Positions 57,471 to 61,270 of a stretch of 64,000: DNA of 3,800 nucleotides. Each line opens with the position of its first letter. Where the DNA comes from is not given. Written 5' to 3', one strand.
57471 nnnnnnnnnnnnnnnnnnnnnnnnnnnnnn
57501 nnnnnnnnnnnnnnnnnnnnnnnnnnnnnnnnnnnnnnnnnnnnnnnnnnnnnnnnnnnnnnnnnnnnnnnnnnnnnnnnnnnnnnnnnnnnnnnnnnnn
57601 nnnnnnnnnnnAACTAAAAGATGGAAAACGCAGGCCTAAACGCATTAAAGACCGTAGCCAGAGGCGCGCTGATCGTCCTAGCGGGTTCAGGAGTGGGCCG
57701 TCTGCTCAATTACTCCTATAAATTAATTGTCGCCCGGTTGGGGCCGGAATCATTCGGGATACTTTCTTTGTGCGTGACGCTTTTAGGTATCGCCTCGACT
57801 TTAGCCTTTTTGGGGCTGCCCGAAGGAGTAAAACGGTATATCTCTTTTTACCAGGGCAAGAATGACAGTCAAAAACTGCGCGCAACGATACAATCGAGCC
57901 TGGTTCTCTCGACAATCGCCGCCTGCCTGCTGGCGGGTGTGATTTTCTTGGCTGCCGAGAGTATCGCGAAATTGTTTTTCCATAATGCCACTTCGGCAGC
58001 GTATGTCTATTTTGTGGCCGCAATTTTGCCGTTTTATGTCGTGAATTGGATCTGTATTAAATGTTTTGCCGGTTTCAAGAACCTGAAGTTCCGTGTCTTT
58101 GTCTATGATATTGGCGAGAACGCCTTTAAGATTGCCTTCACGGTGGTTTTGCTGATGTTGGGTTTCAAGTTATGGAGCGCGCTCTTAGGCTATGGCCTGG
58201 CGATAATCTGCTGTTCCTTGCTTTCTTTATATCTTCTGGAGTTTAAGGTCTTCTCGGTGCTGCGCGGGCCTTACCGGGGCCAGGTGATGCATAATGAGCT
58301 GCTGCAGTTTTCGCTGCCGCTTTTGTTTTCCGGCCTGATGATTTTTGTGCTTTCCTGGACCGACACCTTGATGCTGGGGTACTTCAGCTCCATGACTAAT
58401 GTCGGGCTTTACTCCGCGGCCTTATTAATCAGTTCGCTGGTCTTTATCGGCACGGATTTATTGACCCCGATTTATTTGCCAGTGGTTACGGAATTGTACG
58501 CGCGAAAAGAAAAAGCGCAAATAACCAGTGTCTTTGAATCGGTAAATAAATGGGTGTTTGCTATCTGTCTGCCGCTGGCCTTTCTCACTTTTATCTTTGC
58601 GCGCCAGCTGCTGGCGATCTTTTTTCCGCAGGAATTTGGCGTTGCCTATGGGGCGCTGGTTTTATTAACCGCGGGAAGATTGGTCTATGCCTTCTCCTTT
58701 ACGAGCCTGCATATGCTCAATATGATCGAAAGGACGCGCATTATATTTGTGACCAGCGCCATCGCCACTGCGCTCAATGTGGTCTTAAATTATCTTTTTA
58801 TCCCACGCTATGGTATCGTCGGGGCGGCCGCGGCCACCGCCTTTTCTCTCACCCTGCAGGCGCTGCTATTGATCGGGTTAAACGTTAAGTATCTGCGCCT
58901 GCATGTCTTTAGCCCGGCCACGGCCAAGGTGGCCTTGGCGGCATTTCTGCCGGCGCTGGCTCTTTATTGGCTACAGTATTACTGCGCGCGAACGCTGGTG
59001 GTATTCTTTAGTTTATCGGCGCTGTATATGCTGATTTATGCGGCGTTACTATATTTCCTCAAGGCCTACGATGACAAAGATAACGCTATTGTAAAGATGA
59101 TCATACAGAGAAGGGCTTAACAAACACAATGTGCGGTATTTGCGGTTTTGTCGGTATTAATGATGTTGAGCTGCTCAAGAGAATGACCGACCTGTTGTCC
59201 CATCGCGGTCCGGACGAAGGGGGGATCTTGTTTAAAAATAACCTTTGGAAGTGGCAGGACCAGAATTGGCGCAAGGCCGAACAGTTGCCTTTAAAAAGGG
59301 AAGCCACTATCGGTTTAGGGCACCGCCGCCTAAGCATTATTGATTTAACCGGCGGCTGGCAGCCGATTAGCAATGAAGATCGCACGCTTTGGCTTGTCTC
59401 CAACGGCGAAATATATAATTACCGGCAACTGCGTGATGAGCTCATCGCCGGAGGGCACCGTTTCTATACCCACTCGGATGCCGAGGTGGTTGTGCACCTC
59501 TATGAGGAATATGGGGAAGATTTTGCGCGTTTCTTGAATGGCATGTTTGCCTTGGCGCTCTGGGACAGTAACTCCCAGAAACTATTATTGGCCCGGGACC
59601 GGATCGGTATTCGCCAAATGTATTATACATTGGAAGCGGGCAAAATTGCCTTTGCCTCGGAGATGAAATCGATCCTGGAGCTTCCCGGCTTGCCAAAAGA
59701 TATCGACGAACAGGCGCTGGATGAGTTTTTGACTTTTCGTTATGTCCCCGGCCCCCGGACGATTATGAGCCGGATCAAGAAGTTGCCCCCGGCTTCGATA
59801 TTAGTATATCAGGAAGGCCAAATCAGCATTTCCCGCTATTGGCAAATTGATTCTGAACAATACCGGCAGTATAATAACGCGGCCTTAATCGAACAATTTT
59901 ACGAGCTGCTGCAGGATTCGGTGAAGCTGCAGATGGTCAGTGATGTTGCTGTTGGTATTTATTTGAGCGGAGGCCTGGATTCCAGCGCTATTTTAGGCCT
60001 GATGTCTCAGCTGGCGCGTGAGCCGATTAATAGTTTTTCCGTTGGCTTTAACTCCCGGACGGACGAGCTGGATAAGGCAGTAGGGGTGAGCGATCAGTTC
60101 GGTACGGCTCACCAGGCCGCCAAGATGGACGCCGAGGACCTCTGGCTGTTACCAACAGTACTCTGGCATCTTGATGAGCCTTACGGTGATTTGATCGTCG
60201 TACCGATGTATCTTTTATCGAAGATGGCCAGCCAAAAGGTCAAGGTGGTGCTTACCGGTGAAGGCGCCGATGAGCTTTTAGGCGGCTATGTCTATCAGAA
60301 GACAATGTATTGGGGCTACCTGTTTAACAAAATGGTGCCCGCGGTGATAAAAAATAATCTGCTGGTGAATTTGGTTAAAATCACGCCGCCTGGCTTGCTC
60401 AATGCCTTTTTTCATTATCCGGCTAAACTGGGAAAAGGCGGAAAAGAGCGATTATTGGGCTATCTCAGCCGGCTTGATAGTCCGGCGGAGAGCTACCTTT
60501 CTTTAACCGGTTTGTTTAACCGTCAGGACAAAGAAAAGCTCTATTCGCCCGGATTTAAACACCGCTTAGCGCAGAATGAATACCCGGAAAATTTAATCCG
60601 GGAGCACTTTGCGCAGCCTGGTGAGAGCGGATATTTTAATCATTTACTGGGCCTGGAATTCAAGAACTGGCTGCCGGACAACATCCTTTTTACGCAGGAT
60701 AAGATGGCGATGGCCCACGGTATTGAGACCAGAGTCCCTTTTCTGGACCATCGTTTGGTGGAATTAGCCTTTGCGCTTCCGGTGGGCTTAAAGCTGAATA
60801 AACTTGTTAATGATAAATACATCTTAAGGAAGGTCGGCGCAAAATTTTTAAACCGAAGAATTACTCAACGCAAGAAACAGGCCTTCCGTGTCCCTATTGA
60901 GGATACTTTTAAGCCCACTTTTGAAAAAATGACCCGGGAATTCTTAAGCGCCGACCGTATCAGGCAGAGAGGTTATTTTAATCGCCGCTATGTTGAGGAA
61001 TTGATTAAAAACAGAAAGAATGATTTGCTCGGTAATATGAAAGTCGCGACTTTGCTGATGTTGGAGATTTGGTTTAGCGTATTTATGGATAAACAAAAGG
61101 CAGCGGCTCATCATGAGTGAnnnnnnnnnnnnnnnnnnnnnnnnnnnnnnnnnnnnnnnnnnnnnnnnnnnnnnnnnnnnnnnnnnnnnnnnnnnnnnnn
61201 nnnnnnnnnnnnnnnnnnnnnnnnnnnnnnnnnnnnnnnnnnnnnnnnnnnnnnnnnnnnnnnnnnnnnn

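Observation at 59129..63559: Cassette B: second AsnB, B12-radical SAM and GT2 trio, paralogous to cassette A and preceded by its own flippase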

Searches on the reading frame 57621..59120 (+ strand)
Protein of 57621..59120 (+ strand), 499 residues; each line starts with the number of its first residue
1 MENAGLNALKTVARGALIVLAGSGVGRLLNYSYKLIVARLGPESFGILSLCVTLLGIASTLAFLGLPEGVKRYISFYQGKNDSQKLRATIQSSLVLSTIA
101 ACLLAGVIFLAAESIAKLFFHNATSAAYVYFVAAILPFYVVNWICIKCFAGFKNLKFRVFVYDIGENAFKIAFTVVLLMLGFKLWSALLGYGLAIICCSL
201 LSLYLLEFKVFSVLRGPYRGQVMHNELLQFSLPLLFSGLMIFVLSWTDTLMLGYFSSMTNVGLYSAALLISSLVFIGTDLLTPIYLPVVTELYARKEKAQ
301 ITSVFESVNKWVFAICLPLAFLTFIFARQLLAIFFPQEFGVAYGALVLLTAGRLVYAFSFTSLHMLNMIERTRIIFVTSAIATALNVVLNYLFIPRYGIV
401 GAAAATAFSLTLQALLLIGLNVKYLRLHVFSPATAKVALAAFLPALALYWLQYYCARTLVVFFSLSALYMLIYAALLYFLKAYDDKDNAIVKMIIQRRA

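Call 3: search_protein_families(library=pfam, proteins=[window:57621-59120:+], max_evalue=0.001)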
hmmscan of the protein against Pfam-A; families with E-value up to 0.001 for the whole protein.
window:57621-59120:+ (499 aa): 4 families
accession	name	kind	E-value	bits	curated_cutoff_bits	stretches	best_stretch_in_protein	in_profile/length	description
PF01943.22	Polysacc_synt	-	2.2e-21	77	28.2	1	13-270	2-250/274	Polysaccharide biosynthesis protein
PF13440.11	Polysacc_synt_3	-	6.6e-19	68.7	23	1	36-339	1-288/293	Polysaccharide biosynthesis protein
PF01554.23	MatE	-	1.4e-15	57.8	24.9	2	35-162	18-148/161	MatE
PF03023.19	MurJ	-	0.00019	20.6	27.4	1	201-467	173-448/451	Lipid II flippase MurJ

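Call 14: search_protein_families(library=ncbifam, proteins=[window:57621-59120:+], max_evalue=0.00001)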
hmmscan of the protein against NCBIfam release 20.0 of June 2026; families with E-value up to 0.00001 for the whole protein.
window:57621-59120:+ (499 aa): 6 families
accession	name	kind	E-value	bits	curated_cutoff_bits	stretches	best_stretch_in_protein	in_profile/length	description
TIGR02900.1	spore_V_B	equivalog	4.5e-21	75.2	372.3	1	14-478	3-485/488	stage V sporulation protein B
TIGR00797.1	matE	subfamily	1e-17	64.1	147.4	1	233-466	1-237/396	MATE family efflux transporter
NF052396.1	MATE_WgkD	equivalog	1e-11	44.5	510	1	225-418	3-204/428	tryglysin-associated MATE efflux transporter WgkD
NF050818.1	PolSacchBiosHfsF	equivalog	2.9e-11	43.1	700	1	39-481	30-461/468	polysaccharide biosynthesis protein HfsF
NF041871.1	Wzx_EPS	equivalog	2.1e-09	36.6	800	1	227-416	205-397/492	exopolysaccharide biosynthesis flippase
NF011679.0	PRK15099.1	equivalog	1.5e-06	27.8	325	1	33-416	25-404/416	lipid III flippase WzxE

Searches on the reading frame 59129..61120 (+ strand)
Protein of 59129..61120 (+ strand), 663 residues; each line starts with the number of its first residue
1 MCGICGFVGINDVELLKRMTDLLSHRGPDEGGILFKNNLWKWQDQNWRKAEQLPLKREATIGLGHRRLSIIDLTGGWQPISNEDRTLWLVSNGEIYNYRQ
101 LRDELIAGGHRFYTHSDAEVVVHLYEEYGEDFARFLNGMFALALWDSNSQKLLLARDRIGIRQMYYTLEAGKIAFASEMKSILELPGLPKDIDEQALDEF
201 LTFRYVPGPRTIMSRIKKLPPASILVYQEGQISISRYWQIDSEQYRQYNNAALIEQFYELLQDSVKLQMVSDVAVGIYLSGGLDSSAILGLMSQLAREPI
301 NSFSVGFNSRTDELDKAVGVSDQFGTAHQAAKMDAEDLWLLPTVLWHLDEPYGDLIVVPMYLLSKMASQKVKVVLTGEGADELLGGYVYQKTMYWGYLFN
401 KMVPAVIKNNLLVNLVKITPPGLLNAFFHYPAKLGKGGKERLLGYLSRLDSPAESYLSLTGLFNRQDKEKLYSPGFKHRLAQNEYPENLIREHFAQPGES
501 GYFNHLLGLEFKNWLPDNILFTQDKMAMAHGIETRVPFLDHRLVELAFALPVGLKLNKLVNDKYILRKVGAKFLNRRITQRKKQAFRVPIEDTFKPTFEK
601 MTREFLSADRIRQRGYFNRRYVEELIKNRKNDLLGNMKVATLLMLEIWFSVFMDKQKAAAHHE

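Call 3: search_protein_families(library=pfam, proteins=[window:59129-61120:+], max_evalue=0.001)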
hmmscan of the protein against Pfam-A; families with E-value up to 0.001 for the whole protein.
window:59129-61120:+ (663 aa): 3 families
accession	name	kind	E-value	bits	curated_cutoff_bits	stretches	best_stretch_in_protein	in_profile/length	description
PF00733.27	Asn_synthase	-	1.6e-87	294.9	21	1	257-649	2-353/354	Asparagine synthase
PF13537.11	GATase_7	-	2.1e-44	150.9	25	1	65-183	1-122/123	Glutamine amidotransferase domain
PF13522.11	GATase_6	-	2e-37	128.6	27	1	57-178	8-130/130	Glutamine amidotransferase domain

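Call 14: search_protein_families(library=ncbifam, proteins=[window:59129-61120:+], max_evalue=0.00001)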
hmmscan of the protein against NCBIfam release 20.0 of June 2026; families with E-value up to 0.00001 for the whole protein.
window:59129-61120:+ (663 aa): 9 families
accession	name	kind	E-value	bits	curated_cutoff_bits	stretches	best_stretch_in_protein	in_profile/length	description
TIGR03108.1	eps_aminotran_1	hypoth_equivalog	4.7e-145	484.7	816.9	1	49-647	32-623/628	XrtA/PEP-CTERM system amidotransferase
TIGR01536.1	asn_synth_AEB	equivalog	2.9e-142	475.3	267.1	1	2-586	1-517/517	asparagine synthase (glutamine-hydrolyzing)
TIGR03104.1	trio_amidotrans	equivalog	7.5e-124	414.1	570.1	2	1-393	1-386/589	N-acetylglutaminylglutamine amidotransferase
NF006949.0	PRK09431.1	equivalog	3.3e-96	323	499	3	1-184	1-167/554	asparagine synthase B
NF033535.1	lass_lactam_cya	exception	6.3e-63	213.4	525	2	1-384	1-376/668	lasso peptide isopeptide bond-forming cyclase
NF001484.0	PRK00331.1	subfamily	1.4e-13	50.1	381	1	1-178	1-201/601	isomerizing glutamine--fructose-6-phosphate transaminase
NF033561.1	macrolact_Ik_Al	subfamily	8.1e-11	41.2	300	1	157-385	98-332/561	albusnodin/ikarugamycin family macrolactam cyclase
TIGR01135.1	glmS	equivalog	2.5e-10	39.5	418.05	1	2-158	1-176/607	glutamine--fructose-6-phosphate transaminase (isomerizing)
TIGR01134.1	purF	equivalog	5.8e-10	39.1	350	1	2-179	1-196/432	amidophosphoribosyltransferase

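Call 36: search_protein_representatives(protein=window:59129-61120:+)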
Query: 663 residues. Proteins with E-value up to 0.001 (for the whole library): 98911; up to 1e-10: 64182; up to 1e-30: 27305. The best 150 are listed.
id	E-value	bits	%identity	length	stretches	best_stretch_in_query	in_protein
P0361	2.0e-216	737.3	54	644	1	1-655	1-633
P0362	7.2e-166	570.2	46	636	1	1-653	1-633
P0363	1.6e-160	552.5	45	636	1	1-656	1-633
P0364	3.6e-159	548.1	44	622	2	59-656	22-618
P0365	4.2e-159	547.8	43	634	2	61-652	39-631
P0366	3.3e-157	541.6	44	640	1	1-657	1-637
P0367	2.8e-156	538.5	44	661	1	1-656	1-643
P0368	1.3e-155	536.3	43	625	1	60-652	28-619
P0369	1.6e-155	536.0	44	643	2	60-654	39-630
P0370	4.7e-155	534.5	44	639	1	1-657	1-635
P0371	2.2e-154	532.3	43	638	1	1-657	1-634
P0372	1.2e-153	529.8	44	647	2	62-659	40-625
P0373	4.2e-153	528.0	45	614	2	60-655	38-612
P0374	1.8e-152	525.9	42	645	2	60-654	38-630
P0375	2.3e-151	522.3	44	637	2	58-652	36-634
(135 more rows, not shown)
